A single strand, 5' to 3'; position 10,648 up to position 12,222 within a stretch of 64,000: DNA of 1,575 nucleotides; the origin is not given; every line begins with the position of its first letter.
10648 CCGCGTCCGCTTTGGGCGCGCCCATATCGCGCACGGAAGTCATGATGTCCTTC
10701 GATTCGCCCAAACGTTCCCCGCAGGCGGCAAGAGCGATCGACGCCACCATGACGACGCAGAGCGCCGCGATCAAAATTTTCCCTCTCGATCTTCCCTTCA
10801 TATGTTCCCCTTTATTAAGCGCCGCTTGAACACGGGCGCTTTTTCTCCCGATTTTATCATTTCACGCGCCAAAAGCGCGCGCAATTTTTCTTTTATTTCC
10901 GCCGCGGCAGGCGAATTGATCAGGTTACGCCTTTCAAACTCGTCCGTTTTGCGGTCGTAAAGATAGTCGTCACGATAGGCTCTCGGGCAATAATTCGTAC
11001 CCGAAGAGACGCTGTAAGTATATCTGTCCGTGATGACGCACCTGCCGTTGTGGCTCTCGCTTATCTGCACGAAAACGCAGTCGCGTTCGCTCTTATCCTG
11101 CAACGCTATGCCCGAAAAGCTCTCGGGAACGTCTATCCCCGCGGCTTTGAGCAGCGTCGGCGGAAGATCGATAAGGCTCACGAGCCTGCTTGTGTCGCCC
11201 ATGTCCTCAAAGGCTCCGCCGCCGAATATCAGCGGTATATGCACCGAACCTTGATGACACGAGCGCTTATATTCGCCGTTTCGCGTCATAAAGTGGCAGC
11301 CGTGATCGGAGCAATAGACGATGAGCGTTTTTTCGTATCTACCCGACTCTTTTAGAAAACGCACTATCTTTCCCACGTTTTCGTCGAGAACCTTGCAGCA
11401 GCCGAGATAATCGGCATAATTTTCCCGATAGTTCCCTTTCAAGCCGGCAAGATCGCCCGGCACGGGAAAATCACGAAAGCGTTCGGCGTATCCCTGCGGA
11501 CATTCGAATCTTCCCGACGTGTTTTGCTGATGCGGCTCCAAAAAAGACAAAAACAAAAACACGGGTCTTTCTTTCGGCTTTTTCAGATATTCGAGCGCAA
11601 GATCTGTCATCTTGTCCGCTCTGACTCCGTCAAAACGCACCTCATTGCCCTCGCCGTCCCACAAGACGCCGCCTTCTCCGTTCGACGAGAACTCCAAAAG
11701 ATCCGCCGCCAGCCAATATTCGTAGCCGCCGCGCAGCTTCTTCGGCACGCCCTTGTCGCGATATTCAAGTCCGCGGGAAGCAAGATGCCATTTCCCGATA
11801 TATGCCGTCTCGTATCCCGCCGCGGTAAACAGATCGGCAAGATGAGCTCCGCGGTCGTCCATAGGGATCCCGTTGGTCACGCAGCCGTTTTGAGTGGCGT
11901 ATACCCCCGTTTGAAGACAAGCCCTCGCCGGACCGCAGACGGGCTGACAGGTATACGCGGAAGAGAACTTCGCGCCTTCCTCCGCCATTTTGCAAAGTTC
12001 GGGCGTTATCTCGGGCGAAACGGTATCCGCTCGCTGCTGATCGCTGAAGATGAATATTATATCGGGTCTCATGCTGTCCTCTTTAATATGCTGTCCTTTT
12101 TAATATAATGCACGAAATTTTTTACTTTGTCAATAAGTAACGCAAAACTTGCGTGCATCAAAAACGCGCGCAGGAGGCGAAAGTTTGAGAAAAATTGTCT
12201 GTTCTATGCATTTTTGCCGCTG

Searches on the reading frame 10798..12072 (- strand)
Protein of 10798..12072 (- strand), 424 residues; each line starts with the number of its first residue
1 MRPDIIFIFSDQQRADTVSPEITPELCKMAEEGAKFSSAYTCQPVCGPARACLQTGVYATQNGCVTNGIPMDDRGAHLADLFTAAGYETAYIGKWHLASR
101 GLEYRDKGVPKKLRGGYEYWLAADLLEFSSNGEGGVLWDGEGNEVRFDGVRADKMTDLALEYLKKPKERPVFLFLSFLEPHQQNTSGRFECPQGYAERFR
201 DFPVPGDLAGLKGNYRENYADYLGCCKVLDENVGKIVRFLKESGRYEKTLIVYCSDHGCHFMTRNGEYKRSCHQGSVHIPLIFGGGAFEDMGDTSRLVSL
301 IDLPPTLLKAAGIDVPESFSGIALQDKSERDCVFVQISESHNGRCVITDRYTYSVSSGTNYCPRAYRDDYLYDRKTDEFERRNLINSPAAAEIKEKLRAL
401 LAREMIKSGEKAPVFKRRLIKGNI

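Call 33: search_protein_families(library=ncbifam, proteins=[window:10798-12072:-], max_evalue=0.001)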
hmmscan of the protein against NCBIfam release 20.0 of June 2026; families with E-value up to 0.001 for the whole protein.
window:10798-12072:- (424 aa): 4 families
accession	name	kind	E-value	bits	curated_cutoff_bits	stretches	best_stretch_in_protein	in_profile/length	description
NF010322.0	PRK13759.1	equivalog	7.7e-42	143.4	481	2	216-410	264-462/486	arylsulfatase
NF045661.1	HdlasePehA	equivalog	1.2e-33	116.5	900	2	3-93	3-98/506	phosphoric/sulfuric ester hydrolase PehA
TIGR03417.1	chol_sulfatase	equivalog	2e-28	99.6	433.45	2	216-400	249-435/500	choline-sulfatase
NF052527.1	Mn_arylsulf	exception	4.9e-23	81.8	850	2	2-97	1-103/479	manganese-dependent arylsulfatase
